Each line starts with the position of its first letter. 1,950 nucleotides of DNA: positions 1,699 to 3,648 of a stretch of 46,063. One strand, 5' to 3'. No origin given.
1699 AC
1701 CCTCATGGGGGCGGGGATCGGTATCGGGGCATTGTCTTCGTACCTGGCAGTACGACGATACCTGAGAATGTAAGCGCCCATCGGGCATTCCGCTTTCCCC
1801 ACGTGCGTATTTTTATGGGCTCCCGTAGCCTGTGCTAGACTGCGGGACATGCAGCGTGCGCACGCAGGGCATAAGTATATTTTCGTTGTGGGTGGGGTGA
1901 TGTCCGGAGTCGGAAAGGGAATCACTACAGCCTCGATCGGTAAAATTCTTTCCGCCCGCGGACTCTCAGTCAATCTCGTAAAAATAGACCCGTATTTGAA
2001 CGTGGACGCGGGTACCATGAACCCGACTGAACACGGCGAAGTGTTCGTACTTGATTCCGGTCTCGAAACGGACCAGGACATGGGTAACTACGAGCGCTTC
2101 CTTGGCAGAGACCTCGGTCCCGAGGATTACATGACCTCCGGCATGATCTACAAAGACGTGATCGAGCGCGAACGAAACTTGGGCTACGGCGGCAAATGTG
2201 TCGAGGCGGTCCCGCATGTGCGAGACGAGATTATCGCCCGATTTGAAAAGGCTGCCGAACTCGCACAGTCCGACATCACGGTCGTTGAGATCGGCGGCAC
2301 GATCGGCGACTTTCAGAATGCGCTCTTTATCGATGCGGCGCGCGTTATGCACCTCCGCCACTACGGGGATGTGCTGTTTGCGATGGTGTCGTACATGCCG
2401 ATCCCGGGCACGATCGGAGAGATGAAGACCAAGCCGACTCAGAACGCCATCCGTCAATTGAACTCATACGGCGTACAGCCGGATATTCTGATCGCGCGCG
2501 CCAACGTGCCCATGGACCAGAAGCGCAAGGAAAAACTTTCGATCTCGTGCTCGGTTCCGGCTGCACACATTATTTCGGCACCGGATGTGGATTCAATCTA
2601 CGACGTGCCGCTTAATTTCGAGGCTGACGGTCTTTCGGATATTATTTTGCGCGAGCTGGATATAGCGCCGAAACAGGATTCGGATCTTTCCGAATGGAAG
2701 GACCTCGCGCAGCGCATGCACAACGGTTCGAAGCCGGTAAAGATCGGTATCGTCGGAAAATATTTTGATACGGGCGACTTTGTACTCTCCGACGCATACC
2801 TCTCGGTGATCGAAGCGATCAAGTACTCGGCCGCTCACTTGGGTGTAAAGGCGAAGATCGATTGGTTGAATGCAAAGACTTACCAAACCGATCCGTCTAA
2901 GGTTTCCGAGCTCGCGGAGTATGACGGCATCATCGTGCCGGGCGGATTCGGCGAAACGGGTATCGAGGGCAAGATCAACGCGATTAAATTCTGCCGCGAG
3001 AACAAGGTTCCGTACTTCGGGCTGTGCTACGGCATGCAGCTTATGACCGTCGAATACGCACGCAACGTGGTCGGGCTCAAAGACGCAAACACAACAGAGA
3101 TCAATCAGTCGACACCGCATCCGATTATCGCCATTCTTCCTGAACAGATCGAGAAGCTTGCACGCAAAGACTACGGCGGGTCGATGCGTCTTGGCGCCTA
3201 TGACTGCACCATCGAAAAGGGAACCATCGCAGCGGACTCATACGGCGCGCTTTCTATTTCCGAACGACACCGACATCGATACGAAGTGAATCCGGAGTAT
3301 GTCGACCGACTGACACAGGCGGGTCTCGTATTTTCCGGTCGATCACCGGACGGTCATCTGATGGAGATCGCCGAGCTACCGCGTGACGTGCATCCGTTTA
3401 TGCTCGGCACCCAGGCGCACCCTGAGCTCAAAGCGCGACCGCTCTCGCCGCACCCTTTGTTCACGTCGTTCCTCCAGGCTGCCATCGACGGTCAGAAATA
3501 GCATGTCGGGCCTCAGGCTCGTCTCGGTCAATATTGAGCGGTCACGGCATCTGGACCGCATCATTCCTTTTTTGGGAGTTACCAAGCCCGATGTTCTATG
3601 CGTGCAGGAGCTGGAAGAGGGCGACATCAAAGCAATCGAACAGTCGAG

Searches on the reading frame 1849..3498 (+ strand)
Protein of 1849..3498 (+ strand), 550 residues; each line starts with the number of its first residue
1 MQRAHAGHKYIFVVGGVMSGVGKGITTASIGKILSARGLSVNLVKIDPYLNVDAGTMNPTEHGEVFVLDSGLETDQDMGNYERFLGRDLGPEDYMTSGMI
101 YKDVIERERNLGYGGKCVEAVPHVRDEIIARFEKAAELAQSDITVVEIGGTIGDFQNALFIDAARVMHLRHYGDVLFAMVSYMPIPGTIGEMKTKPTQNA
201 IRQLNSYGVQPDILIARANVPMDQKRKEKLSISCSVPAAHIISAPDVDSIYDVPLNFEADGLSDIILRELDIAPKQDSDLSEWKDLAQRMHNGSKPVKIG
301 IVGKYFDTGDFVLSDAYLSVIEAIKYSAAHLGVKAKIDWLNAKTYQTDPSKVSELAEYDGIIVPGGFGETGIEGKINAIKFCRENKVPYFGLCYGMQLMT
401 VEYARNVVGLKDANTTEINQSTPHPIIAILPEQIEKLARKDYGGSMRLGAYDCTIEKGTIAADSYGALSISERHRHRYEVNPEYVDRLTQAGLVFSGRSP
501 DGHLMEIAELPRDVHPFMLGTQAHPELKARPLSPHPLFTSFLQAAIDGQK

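Call 67: search_protein_families(library=ncbifam, proteins=[window:1849-3498:+], max_evalue=1e-10)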
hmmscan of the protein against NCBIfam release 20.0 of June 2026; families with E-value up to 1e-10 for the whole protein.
window:1849-3498:+ (550 aa): 3 families
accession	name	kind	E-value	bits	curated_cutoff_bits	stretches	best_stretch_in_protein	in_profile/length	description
NF003792.0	PRK05380.1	equivalog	1.5e-201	670.7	308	1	8-548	3-529/534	CTP synthase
TIGR00337.1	PyrG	equivalog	1.2e-193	644.6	462.75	1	8-544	3-526/526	glutamine hydrolyzing CTP synthase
NF004836.1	PRK06186.1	equivalog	2.9e-39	134.6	260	1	298-545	2-227/228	CTP synthase C-terminal region-related (seleno)protein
